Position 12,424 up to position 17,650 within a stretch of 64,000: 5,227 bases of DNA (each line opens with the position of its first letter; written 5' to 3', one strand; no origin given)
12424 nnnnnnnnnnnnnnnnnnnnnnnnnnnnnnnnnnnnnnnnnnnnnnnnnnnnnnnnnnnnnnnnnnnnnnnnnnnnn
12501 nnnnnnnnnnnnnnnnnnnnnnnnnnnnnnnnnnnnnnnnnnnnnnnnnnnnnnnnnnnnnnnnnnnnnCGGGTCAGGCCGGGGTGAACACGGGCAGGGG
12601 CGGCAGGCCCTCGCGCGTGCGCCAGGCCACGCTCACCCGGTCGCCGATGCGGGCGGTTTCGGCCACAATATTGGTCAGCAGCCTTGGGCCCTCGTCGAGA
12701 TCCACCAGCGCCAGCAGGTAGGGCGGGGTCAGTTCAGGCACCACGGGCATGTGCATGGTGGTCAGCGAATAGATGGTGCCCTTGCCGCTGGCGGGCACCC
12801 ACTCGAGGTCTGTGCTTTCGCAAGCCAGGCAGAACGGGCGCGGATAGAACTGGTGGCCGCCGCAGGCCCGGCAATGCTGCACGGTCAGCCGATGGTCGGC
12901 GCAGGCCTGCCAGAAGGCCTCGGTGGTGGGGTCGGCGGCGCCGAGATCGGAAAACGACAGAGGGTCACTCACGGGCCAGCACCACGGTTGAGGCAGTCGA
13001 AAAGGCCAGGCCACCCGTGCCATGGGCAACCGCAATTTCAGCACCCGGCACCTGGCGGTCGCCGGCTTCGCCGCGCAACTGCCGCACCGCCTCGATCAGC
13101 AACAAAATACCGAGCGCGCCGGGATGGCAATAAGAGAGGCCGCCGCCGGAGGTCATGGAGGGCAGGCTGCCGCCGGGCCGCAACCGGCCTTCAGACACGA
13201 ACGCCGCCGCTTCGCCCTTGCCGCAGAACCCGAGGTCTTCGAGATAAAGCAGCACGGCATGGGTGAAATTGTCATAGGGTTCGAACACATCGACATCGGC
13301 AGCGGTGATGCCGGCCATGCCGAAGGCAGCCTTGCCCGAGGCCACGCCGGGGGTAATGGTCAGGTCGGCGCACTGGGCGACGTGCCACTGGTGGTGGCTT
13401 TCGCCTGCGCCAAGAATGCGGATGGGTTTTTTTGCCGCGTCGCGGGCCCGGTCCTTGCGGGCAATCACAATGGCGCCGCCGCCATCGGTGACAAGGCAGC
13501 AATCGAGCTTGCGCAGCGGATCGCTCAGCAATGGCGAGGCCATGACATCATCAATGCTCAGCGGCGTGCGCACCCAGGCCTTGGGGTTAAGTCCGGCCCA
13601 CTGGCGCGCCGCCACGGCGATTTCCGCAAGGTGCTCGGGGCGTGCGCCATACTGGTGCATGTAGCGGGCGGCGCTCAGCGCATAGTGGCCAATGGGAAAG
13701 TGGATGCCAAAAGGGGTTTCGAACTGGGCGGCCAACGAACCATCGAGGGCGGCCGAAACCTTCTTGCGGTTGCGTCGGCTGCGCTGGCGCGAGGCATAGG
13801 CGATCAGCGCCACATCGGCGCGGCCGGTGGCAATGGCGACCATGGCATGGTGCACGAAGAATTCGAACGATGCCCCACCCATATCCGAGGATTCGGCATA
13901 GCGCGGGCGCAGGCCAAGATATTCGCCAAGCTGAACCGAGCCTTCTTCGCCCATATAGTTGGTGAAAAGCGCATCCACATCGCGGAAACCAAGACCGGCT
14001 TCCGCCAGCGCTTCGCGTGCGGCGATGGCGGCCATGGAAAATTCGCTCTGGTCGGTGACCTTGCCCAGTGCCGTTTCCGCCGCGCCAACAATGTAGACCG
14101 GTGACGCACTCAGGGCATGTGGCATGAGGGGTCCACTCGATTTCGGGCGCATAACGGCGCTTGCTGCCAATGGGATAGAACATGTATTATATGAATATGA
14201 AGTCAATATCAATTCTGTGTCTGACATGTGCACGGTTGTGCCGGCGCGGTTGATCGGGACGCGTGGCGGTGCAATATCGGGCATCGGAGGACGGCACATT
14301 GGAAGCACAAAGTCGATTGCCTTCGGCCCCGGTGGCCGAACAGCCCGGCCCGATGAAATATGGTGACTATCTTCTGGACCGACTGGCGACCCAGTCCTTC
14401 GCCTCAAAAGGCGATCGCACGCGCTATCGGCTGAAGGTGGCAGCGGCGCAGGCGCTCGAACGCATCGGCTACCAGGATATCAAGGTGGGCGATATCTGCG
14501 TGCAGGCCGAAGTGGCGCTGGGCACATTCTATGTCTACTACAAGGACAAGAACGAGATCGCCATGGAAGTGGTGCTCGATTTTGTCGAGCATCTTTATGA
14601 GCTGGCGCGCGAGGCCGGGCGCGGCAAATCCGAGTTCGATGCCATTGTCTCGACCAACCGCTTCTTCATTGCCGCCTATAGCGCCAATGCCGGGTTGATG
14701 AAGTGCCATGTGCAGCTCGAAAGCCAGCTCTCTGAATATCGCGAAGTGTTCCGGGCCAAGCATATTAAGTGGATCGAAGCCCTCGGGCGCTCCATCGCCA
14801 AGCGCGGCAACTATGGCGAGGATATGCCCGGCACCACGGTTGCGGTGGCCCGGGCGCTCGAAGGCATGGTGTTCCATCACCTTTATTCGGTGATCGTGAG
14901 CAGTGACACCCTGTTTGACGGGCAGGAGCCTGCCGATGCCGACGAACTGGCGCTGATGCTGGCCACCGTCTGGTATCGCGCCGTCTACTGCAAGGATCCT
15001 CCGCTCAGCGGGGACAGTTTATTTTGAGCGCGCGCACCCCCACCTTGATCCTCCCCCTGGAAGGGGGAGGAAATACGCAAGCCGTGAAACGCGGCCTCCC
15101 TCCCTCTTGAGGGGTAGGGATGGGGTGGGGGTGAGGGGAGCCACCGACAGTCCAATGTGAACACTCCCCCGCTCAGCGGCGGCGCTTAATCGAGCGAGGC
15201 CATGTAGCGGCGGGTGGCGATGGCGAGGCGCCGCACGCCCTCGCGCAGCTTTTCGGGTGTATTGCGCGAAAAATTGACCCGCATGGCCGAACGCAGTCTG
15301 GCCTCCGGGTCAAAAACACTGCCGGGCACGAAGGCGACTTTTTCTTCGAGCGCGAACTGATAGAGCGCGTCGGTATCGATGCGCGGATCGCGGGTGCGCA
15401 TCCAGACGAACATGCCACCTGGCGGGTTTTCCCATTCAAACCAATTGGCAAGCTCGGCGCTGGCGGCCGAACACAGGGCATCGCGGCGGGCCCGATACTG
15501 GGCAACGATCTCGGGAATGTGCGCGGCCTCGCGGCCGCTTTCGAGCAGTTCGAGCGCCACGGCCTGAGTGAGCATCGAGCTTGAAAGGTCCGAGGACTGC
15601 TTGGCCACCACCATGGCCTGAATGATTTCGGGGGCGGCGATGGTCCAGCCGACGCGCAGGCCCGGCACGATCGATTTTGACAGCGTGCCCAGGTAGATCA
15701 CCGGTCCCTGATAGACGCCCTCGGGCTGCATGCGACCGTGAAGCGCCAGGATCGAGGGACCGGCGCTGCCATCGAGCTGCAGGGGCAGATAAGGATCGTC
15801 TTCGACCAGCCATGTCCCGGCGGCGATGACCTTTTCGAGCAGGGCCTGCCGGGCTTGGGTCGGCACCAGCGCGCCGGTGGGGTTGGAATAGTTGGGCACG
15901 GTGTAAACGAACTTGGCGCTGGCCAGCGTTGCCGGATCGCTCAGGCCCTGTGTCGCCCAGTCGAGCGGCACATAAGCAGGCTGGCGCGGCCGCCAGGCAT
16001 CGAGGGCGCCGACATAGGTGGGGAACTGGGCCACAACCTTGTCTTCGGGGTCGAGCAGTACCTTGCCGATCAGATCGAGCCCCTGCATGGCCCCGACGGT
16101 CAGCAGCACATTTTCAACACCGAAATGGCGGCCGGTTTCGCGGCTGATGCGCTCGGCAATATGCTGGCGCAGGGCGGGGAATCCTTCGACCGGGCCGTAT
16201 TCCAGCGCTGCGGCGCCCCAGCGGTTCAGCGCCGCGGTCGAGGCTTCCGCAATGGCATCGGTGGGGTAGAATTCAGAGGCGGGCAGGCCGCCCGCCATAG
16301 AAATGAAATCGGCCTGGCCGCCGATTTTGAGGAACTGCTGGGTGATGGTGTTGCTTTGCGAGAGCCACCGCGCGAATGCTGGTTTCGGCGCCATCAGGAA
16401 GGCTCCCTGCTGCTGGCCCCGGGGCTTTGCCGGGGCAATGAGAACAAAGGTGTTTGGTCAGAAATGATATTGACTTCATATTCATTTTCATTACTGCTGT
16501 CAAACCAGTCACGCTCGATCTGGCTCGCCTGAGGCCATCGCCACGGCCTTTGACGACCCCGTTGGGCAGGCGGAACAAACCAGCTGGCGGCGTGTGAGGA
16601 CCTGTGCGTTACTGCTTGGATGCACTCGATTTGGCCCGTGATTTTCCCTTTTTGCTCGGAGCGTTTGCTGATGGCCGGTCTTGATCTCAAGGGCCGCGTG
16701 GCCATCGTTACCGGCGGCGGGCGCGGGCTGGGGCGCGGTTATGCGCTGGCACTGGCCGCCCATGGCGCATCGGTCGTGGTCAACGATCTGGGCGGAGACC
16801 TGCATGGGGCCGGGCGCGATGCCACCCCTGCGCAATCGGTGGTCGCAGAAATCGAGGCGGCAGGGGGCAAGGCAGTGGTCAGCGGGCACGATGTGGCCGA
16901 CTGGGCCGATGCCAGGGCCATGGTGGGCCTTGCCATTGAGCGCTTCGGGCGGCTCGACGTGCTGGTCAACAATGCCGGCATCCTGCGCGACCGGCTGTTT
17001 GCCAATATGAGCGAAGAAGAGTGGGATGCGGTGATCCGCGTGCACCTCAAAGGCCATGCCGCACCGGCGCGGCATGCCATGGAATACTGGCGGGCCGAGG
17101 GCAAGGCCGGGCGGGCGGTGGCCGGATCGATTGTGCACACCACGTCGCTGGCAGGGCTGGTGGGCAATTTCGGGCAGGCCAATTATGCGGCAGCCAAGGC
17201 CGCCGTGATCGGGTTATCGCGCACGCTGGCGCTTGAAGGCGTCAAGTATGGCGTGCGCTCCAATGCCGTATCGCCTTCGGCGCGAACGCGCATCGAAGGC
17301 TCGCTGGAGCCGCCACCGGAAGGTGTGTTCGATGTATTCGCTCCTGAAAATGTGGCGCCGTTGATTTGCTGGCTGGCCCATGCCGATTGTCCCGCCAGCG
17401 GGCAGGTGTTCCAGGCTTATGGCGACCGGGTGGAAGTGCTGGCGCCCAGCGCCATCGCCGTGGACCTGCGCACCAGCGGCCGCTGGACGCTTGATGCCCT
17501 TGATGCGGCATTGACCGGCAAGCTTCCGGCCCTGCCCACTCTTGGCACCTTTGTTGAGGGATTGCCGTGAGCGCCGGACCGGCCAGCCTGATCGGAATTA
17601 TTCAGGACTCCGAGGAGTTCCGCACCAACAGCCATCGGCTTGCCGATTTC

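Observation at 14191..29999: A 21-bp near-identical imperfect palindrome occurs three times and links about 19 kb of catabolic operons into one putative TetR regulon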

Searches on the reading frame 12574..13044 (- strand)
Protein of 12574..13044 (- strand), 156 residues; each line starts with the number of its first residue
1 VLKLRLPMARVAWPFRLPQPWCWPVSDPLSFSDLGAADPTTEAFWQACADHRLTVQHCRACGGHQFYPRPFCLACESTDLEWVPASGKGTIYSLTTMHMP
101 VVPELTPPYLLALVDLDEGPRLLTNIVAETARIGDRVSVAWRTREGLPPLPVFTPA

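Call 8: search_protein_families(library=pfam, proteins=[window:12574-13044:-])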
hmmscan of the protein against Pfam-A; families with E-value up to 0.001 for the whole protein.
window:12574-13044:- (156 aa): 2 families
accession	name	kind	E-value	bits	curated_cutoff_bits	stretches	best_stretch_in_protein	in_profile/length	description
PF01796.24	OB_ChsH2_C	-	2e-19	69.7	27.1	1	82-142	1-65/65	ChsH2, C-terminal OB-fold domain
PF12172.15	zf-ChsH2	-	1.2e-12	47.8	23.2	1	45-81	1-37/37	ChsH2, rubredoxin-like zinc ribbon domain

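Call 45: search_protein_families(library=ncbifam, proteins=[window:12574-13044:-], max_evalue=1e-10)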
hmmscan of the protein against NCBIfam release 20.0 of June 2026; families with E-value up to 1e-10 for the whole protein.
window:12574-13044:- (156 aa): 0 families

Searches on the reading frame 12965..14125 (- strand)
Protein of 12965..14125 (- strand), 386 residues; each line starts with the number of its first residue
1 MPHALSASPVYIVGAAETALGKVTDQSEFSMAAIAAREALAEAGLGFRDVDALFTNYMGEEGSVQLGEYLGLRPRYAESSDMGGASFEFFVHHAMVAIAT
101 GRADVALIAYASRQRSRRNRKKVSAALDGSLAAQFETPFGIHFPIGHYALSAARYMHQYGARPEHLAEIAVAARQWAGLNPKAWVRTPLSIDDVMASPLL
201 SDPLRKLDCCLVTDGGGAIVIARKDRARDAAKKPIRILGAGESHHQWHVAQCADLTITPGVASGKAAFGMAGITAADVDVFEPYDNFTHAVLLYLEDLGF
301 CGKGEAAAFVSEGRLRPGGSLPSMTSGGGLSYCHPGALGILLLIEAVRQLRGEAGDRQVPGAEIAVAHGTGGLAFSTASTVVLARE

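Call 8: search_protein_families(library=pfam, proteins=[window:12965-14125:-])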
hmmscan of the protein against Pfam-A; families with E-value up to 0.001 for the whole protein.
window:12965-14125:- (386 aa): 3 families
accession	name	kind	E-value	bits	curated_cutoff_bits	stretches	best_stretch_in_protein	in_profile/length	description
PF22691.2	Thiolase_C_1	-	1.6e-57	193.7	28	1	241-384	1-143/144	Thiolase C-terminal domain-like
PF00108.29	Thiolase_N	-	6e-06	26.3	26.4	1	10-224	1-259/260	Thiolase, N-terminal domain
PF02803.24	Thiolase_C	-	1.9e-05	24.7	27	0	251-369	16-116/123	Thiolase, C-terminal domain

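Call 45: search_protein_families(library=ncbifam, proteins=[window:12965-14125:-], max_evalue=1e-10)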
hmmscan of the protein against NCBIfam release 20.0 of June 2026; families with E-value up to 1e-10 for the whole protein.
window:12965-14125:- (386 aa): 19 families
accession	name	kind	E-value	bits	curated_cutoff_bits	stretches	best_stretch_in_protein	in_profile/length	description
NF004811.0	PRK06158.1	subfamily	4.1e-136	453.9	421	1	10-385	10-380/384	acetyl-CoA acetyltransferase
NF006010.0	PRK08142.1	subfamily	1.5e-100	336.7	462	1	9-386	6-388/388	thiolase domain-containing protein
NF005892.0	PRK07855.1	subfamily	6.3e-76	255.7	469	1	11-371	9-379/390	lipid-transfer protein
NF004720.0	PRK06064.1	subfamily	1e-70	238.5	420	1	9-377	3-380/389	thiolase domain-containing protein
NF053570.1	AcCoTHIOL_METTL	equivalog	5.2e-55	186.8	600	1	10-382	4-380/385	acetyl-CoA acetyltransferase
NF004715.0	PRK06059.1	equivalog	5.7e-50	170.4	424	1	7-385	3-399/399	lipid-transfer protein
NF004982.0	PRK06365.1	equivalog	8.1e-48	163.5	695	2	7-251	15-264/430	thiolase domain-containing protein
NF005704.0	PRK07516.1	subfamily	6.1e-47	160.4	412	1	10-378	4-381/389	thiolase domain-containing protein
NF006102.0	PRK08256.1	subfamily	7.7e-47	160.2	436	1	8-371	3-380/394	lipid-transfer protein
NF004810.0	PRK06157.1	equivalog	1.4e-45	156.1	403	1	10-382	9-393/400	acetyl-CoA acetyltransferase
NF053628.1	BnzsclthlBbsBGT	equivalog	2e-43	148.6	750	1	88-375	88-373/389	benzoylsuccinyl-CoA thiolase subunit BbsB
NF009228.0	PRK12578.1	subfamily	2.8e-43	148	485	1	10-374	5-377/387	thiolase domain-containing protein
NF006180.0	PRK08313.1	subfamily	2.6e-41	141.8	514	1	9-378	5-378/389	thiolase domain-containing protein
NF004721.0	PRK06065.1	equivalog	1.1e-39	136.5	455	1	9-383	11-390/393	thiolase domain-containing protein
NF004936.0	PRK06289.1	equivalog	2.4e-34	118.8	375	1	9-382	4-401/405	acetyl-CoA acetyltransferase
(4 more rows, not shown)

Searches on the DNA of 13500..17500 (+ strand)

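Call 9: search_dna_similar(query=window:13500-17500:+, collection=plasmids, mode=near)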
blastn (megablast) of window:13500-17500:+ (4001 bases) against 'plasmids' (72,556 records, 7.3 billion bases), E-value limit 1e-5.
Records with a match: 29; places in all: 29; records where one place covers at least 80% of the query: 0.
Best place of each record, by identity: >=99% 12; 95-99% 11; 90-95% 3; 80-90% 3.
By first word of the organism name: Rhizobium 15; Azospirillum 3; Sinorhizobium 3; Indioceanicola 2; Cupriavidus 1; Mesorhizobium 1; Methylobacterium 1; Acidiphilium 1; Novosphingobium 1; Sphingopyxis 1.
By predicted mobility (MOB-suite, as given by PLSDB): non-mobilizable 14; conjugative 12; mobilizable 3.
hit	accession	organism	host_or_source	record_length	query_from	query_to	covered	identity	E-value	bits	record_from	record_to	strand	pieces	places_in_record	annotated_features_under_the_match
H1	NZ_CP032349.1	Azospirillum brasilense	soil sample,Agricultural field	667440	3445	3534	2%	80.6%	1e-7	68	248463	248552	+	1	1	SDR family NAD(P)-dependent oxidoreductase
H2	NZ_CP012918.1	Azospirillum brasilense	Digitaria eriantha,microbe,root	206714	3445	3534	2%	80.6%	1e-7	68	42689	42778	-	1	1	SDR family NAD(P)-dependent oxidoreductase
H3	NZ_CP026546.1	Cupriavidus metallidurans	single cell,soil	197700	3433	3494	2%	85.7%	5e-7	66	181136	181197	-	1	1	SDR family NAD(P)-dependent oxidoreductase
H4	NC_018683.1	Sinorhizobium meliloti Rm41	-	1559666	3440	3486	1%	91.7%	2e-6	64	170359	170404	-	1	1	none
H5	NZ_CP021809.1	Sinorhizobium meliloti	Medicago sativa,Single Cell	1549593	3440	3483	1%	93.3%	2e-6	64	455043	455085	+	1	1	none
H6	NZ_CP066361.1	Sinorhizobium meliloti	Medicago lupulina L.,nodules of ...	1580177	3440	3483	1%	93.3%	2e-6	64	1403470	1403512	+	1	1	none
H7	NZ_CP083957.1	Mesorhizobium sp. B1-1-8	cell culture,soil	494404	3447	3486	1%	97.6%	4e-8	69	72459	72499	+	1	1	SDR family NAD(P)-dependent oxidoreductase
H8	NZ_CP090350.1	Methylobacterium oryzae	single cell,soil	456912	3441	3480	1%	95.1%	2e-6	64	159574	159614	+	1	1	glucose 1-dehydrogenase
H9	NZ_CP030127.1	Indioceanicola profundi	sediment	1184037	3445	3483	1%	97.4%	1e-7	68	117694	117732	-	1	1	none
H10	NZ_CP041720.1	Acidiphilium multivorum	Cell culture,activated sludge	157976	3445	3483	1%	95.0%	6e-6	62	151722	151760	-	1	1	SDR family oxidoreductase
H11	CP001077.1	Rhizobium etli CIAT 652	-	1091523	3448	3483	1%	100.0%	1e-7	68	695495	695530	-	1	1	putative dehydrogenase protein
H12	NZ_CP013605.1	Rhizobium sp. N731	Phaseolus vulgaris,Whole ...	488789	3448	3483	1%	100.0%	1e-7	68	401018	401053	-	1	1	SDR family NAD(P)-dependent oxidoreductase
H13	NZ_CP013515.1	Rhizobium sp. N1314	Phaseolus vulgaris,Whole ...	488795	3448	3483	1%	100.0%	1e-7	68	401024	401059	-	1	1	SDR family NAD(P)-dependent oxidoreductase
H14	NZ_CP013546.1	Rhizobium phaseoli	Phaseolus vulgaris,Whole ...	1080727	3448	3483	1%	100.0%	1e-7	68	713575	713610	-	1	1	record has no annotation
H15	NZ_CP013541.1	Rhizobium phaseoli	Phaseolus vulgaris,Whole ...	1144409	3448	3483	1%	100.0%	1e-7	68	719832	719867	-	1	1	record has no annotation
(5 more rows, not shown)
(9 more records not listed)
